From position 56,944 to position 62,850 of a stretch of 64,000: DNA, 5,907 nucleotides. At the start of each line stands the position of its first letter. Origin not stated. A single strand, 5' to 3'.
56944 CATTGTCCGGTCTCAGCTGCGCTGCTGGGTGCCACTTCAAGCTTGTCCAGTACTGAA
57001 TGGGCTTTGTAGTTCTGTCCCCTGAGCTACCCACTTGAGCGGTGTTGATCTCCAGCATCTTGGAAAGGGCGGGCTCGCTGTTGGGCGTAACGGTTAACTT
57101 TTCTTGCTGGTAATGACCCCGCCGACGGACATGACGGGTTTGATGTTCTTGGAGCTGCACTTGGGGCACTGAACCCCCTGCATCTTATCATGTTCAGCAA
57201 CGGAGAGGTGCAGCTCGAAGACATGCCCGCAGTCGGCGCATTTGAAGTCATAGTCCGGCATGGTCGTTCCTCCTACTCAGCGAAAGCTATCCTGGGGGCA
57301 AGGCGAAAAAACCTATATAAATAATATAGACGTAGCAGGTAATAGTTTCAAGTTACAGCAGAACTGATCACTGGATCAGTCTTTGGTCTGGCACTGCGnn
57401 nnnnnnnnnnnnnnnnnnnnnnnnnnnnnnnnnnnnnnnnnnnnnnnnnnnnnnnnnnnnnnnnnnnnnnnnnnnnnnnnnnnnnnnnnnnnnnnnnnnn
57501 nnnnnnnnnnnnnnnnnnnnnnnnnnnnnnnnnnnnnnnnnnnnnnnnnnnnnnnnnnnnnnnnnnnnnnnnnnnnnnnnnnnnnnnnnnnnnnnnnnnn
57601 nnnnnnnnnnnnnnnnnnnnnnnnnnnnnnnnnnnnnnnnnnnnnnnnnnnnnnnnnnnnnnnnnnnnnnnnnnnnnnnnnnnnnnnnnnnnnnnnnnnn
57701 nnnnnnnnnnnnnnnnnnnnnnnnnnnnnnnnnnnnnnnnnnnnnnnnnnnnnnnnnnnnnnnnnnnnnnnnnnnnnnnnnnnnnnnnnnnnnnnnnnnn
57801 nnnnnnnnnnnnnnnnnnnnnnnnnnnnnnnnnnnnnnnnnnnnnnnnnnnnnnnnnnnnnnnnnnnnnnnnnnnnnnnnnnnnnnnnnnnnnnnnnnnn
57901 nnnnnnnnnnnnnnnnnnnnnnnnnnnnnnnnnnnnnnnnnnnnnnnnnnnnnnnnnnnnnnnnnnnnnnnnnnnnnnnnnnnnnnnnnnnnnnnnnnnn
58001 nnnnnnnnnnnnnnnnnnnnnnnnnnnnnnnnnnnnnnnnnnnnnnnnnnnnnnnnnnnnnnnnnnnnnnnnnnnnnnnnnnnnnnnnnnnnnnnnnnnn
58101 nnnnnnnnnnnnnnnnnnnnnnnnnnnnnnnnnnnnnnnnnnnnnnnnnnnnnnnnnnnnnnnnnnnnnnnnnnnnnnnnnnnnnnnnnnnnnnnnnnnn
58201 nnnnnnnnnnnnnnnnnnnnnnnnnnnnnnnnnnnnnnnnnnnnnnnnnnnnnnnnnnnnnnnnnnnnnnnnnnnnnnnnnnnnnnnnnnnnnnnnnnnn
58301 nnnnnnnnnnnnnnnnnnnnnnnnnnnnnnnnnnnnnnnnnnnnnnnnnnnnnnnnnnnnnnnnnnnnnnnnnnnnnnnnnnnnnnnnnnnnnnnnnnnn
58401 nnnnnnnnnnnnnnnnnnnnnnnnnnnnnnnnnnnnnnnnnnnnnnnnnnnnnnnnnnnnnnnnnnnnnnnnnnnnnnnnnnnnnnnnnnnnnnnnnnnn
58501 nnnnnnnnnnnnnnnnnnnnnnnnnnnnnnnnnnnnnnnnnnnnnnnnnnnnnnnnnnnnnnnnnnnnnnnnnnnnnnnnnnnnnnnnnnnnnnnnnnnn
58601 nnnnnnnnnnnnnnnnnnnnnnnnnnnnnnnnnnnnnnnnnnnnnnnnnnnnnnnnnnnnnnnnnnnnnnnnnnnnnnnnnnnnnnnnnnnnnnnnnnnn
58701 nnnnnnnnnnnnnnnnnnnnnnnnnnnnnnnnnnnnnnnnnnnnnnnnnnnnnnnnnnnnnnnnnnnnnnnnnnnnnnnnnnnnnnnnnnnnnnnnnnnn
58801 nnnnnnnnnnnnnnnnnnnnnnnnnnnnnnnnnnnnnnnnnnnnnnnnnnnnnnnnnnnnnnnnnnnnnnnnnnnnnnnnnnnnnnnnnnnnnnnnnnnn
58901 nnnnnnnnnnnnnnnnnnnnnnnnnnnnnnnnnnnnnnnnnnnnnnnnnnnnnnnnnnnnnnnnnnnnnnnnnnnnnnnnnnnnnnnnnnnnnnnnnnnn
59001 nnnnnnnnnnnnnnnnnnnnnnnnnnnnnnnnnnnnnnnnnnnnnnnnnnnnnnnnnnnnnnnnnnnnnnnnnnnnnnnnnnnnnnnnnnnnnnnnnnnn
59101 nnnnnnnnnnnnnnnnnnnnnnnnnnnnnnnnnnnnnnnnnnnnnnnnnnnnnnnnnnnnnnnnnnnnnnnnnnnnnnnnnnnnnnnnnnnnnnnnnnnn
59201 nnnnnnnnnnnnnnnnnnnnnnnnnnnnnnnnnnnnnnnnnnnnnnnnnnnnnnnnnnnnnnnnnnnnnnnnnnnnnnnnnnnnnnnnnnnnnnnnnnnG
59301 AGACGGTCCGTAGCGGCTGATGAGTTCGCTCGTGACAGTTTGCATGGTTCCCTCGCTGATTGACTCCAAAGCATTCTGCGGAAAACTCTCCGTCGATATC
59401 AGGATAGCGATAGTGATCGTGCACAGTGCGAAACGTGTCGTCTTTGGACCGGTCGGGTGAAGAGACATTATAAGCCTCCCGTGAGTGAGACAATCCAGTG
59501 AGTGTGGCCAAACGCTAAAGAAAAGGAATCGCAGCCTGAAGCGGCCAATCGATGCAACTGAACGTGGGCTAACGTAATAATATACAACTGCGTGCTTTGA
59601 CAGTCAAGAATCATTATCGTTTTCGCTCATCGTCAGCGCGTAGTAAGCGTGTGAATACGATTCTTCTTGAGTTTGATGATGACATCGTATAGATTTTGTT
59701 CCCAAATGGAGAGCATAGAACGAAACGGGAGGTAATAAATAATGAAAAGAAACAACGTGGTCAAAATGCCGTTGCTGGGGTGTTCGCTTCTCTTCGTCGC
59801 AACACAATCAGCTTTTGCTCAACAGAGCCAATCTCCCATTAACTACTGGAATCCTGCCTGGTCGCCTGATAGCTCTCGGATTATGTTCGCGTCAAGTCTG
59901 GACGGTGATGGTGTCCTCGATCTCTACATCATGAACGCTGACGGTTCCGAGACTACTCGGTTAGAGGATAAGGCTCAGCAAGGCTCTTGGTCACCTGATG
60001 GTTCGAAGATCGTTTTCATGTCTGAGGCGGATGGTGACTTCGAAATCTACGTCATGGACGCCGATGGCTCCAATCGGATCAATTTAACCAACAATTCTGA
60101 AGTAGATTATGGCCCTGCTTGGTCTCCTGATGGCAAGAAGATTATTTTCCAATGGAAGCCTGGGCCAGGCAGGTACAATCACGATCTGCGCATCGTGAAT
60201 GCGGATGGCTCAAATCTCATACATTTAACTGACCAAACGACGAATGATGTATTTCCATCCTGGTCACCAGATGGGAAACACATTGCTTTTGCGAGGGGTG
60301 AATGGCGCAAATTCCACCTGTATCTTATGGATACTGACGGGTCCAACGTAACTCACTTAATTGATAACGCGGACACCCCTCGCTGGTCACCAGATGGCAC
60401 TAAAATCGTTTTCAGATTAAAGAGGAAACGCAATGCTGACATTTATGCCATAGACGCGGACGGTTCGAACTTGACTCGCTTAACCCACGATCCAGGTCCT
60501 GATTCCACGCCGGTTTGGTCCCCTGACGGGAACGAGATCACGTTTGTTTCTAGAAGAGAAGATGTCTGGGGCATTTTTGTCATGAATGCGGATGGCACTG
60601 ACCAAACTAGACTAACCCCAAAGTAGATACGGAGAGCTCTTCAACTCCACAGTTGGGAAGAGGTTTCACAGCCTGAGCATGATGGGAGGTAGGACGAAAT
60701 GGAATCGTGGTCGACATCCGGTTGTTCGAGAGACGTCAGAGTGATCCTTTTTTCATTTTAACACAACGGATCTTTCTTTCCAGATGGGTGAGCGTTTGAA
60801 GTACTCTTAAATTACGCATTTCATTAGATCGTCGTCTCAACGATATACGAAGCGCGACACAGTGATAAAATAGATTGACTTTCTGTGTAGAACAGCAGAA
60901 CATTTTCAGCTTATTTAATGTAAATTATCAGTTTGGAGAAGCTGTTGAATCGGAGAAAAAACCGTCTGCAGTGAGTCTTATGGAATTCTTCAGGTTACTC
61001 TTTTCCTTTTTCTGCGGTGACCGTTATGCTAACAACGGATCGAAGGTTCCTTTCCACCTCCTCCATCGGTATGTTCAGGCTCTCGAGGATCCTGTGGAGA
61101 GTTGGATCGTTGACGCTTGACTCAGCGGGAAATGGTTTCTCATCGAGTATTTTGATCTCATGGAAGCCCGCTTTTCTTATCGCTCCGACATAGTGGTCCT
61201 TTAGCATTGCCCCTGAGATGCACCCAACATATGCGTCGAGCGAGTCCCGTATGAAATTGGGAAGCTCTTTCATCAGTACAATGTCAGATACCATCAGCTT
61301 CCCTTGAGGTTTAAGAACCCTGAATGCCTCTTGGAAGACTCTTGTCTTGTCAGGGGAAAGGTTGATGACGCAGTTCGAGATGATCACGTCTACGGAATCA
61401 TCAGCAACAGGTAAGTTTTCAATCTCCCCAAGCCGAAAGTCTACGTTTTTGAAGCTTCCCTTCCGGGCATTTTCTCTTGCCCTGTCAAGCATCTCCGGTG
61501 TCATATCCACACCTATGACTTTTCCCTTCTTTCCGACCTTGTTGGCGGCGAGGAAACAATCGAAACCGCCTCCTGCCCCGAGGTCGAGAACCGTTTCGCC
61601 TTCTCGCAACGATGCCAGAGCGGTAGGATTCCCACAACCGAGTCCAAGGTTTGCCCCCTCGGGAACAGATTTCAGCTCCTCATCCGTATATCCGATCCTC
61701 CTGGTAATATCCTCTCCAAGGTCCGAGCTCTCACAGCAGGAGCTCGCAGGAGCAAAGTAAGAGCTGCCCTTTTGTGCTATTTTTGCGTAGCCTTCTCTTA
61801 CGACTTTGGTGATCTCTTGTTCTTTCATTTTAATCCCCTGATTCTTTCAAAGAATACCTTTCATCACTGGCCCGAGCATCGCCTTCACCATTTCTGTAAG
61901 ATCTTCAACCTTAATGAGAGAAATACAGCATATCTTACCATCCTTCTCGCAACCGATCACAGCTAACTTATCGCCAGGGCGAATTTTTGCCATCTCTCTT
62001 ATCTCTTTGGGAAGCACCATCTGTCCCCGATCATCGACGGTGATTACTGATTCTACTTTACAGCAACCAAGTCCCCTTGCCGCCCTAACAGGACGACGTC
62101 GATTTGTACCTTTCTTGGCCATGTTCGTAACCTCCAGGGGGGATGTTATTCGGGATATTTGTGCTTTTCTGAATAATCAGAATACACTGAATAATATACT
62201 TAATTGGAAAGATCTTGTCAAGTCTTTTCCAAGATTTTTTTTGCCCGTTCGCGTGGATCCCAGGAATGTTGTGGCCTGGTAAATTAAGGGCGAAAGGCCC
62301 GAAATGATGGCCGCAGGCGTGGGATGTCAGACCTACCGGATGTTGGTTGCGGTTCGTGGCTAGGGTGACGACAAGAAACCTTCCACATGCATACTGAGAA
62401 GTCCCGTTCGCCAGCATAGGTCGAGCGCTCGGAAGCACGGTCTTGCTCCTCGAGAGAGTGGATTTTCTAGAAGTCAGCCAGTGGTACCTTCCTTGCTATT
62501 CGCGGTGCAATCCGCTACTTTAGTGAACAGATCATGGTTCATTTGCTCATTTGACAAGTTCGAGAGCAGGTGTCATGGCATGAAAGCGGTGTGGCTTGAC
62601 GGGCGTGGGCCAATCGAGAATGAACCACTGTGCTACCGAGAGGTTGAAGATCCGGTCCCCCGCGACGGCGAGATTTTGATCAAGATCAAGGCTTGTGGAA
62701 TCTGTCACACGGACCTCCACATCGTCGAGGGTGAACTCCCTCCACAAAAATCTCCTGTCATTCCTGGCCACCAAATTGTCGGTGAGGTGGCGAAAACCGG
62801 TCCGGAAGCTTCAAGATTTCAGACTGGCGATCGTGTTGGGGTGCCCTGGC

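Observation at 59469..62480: Lower-GC islet encoding a PD40 propeller protein, ArsM and a cysteine-pair AbrB-fold protein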

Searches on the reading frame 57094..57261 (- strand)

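Call 3: search_protein_families(library=pfam, proteins=[window:57094-57261:-], max_evalue=0.01)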
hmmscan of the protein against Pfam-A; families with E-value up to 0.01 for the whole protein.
window:57094-57261:- (55 aa): 14 families
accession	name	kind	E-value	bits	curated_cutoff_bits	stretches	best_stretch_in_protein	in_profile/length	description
PF09723.15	Zn_ribbon_8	-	6.1e-11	42.6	34.4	1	1-41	1-38/41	Zinc ribbon domain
PF23451.1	Zn_ribbon_PaaD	-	0.00028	20.9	27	1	21-46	6-31/53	PaaD zinc beta ribbon domain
PF08271.17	Zn_Ribbon_TF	-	0.00039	20.3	29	0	4-16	18-30/43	TFIIB zinc-binding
PF18439.7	zf_UBZ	-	0.00081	19.4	25.6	0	6-25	3-21/32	Ubiquitin-Binding Zinc Finger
PF23783.1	Zn_ribbon_TiaS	-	0.00093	19.3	27.3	0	26-43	16-33/41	TiaS C-terminal zinc ribbon domain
PF01155.25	HypA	-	0.0011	19.4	28.9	1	5-43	70-100/112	Hydrogenase/urease nickel incorporation, metallochaperone, hypA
PF24441.1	DUF7560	-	0.0012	18.9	27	0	1-17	1-17/44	Family of unknown function (DUF7560)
PF13717.11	Zn_ribbon_4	-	0.0013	19.1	30.3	0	6-15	26-35/36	zinc-ribbon domain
PF06676.16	DUF1178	-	0.0015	19.3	31.6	1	1-53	1-56/147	Protein of unknown function (DUF1178)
PF05129.18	Zn_ribbon_Elf1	-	0.0019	18.7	29.8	1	4-38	21-55/79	Transcription elongation factor Elf1 like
PF01096.23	Zn_ribbon_TFIIS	-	0.0022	18.2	21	0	30-43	1-14/39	Transcription factor S-II (TFIIS)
PF13719.11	Zn_ribbon_5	-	0.0025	18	29.3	0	7-16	27-36/37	zinc-ribbon domain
PF14311.12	DUF4379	-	0.0039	17.8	24.5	1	7-38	29-56/56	Probable Treble clef zinc finger domain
PF05207.18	Zn_ribbon_CSL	-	0.0062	16.7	29.2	1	4-36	17-47/55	CSL zinc finger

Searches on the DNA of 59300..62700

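Call 51: search_rna_families(source=window, start=59300, end=62700, threshold=evalue, max_evalue=1)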
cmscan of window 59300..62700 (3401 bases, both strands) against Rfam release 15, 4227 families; matches with E-value up to 1: 0.
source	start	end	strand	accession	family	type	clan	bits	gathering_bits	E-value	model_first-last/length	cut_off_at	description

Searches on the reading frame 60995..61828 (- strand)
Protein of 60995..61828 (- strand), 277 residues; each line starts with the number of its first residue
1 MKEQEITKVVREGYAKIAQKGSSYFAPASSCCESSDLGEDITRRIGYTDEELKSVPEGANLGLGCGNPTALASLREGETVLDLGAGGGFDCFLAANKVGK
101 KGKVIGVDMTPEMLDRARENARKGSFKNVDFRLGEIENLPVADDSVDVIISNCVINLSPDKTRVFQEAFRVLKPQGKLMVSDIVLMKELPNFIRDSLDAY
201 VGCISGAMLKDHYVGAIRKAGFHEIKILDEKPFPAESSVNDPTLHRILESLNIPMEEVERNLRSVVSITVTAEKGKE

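Call 3: search_protein_families(library=pfam, proteins=[window:60995-61828:-], max_evalue=0.01)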
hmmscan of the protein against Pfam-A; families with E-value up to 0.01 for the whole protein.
window:60995-61828:- (277 aa): 16 families
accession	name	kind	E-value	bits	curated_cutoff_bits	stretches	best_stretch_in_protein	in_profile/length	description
PF13847.12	Methyltransf_31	-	2.8e-43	147.5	27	1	75-214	2-138/145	Methyltransferase domain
PF13649.12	Methyltransf_25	-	1.5e-23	83.7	27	1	80-176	1-97/97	Methyltransferase domain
PF08241.18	Methyltransf_11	-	2.9e-23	82.8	21.2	1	81-179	1-94/95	Methyltransferase domain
PF01209.24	Ubie_methyltran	-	3e-20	73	20.1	1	73-182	44-153/233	ubiE/COQ5 methyltransferase family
PF08242.18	Methyltransf_12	-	6.8e-14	52.8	30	1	81-178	1-98/98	Methyltransferase domain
PF13489.12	Methyltransf_23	-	3e-11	43.7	27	1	71-183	17-119/164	Methyltransferase domain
PF01135.25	PCMT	-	3e-09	37.4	20.3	1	71-135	68-132/210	Protein-L-isoaspartate(D-aspartate) O-methyltransferase (PCMT)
PF06325.19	PrmA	-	1e-08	35.5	22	1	74-187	159-265/296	Ribosomal protein L11 methyltransferase (PrmA)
PF01728.25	FtsJ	-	2.5e-07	31.3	24.1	1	74-178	19-124/181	FtsJ-like methyltransferase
PF05175.20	MTS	-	4.7e-07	30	23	1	76-180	31-138/170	Methyltransferase small domain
PF01170.24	UPF0020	-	1.7e-05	25.1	22.3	1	100-152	75-128/197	RMKL-like, methyltransferase domain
PF05148.21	Methyltransf_8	-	3.5e-05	24.2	27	1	134-183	111-159/219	Hypothetical methyltransferase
PF13679.12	Methyltransf_32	-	0.0001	22.7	27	1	76-149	25-105/143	Methyltransferase domain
PF02353.26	CMAS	-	0.00011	22.1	27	1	73-187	59-171/273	Mycolic acid cyclopropane synthetase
PF20922.3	Anamorsin_N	-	0.00016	21.9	27.1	1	117-187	20-94/163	Anamorsin, N-terminal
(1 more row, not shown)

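Call 4: search_protein_families(library=ncbifam, proteins=[window:60995-61828:-], max_evalue=0.01)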
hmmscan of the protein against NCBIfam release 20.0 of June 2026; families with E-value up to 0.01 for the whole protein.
window:60995-61828:- (277 aa): 73 families (the best 25 are shown)
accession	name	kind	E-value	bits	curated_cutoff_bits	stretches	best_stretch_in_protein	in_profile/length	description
NF008823.0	PRK11873.1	subfamily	1.4e-107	359.2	263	1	1-276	2-269/272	arsenite methyltransferase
NF041537.1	ArsM_AhpD_UU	exception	3.6e-57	193.7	510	1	4-235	11-235/345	arsenite methyltransferase/AhpD domain selenoprotein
NF047649.1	MTase_UXPK_star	exception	6.4e-55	186.2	460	1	4-226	11-227/283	methyltransferase/UXPK-star double selenoprotein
NF041536.1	ArsM_DUF2284_UU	exception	1.9e-53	181.4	575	1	4-235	11-235/459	arsenite methyltransferase/DUF2284 domain selenoprotein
NF040538.1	methyl_ArsM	equivalog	4e-40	138.1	500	2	141-228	167-256/356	arsinothricin biosynthesis methyltransferase ArsM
NF038099.1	AsSugarArsM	exception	1.9e-32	112.7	400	1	60-236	42-227/321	arsenosugar biosynthesis arsenite methyltransferase ArsM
NF040539.1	AST_met_ArsM_2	exception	4e-26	92.4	240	1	78-229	58-212/262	putative arsinothricin biosynthesis methyltransferase ArsM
NF045667.1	MTase_DVU1556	equivalog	5.2e-25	88.1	155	1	70-230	16-168/213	DVU_1556 family methyltransferase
NF001244.0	PRK00216.1-5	equivalog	4.3e-18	65.5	216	1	75-201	47-172/236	bifunctional demethylmenaquinone methyltransferase/2-methoxy-6-polyprenyl-1,4-benzoquinol methylase UbiE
TIGR02072.1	BioC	equivalog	7.3e-18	65.3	184.95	1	77-185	35-137/244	malonyl-ACP O-methyltransferase BioC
TIGR01934.1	MenG_MenH_UbiE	subfamily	3.9e-17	62.3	158.35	1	74-200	37-159/223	ubiquinone/menaquinone biosynthesis methyltransferase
NF001240.0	PRK00216.1-1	equivalog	1.4e-16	60.3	378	1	71-200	58-186/251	bifunctional demethylmenaquinone methyltransferase/2-methoxy-6-polyprenyl-1,4-benzoquinol methylase UbiE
NF052510.1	methyltran_MpqE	exception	6.6e-16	58.4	335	1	72-180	42-151/234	methyl-plastoquinone biosynthesis methyltransferase MpqE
NF043040.1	corrin_prot_MT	hypoth_equivalog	7.2e-16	58.3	180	1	75-188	39-155/216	corrinoid protein-associated methyltransferase CpaM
TIGR02752.1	MenG_heptapren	equivalog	1.9e-15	57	419.85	1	73-181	42-150/231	demethylmenaquinone methyltransferase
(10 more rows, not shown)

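Call 27: search_solved_structures(query=window:60995-61828:-, max_evalue=1e-10, show_alignments=1)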
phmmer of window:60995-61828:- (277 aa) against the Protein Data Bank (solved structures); distinct sequences matched with E-value up to 1e-10: 10.
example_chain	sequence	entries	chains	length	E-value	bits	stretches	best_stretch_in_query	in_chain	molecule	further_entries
5evj_A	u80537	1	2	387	1.3e-34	123.2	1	63-231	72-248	Arsenite methyltransferase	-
4kw7_A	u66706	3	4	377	8.2e-29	104.2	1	63-249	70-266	Arsenic methyltransferase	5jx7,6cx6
4fr0_A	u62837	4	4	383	8.6e-29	104.1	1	63-249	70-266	Arsenic methyltransferase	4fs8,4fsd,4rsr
5eg5_A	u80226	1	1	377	8.6e-28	100.8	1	64-249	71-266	Arsenic methyltransferase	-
8xt7_A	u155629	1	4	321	6.2e-26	94.7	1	63-224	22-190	Arsenite methyltransferase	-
5wp5_A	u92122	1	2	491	2.8e-18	69.6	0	71-191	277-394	Phosphomethylethanolamine N-methyltransferase 2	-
5wp4_A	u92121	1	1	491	1.3e-17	67.5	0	73-191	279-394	Phosphoethanolamine N-methyltransferase 1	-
3dh0_A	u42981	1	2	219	1.6e-13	54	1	73-182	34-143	SAM dependent methyltransferase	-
1xxl_A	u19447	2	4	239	2e-11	47.2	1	72-183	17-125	YcgJ protein | ycgJ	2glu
1ve3_A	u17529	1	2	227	2.7e-11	46.7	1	70-196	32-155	hypothetical protein PH0226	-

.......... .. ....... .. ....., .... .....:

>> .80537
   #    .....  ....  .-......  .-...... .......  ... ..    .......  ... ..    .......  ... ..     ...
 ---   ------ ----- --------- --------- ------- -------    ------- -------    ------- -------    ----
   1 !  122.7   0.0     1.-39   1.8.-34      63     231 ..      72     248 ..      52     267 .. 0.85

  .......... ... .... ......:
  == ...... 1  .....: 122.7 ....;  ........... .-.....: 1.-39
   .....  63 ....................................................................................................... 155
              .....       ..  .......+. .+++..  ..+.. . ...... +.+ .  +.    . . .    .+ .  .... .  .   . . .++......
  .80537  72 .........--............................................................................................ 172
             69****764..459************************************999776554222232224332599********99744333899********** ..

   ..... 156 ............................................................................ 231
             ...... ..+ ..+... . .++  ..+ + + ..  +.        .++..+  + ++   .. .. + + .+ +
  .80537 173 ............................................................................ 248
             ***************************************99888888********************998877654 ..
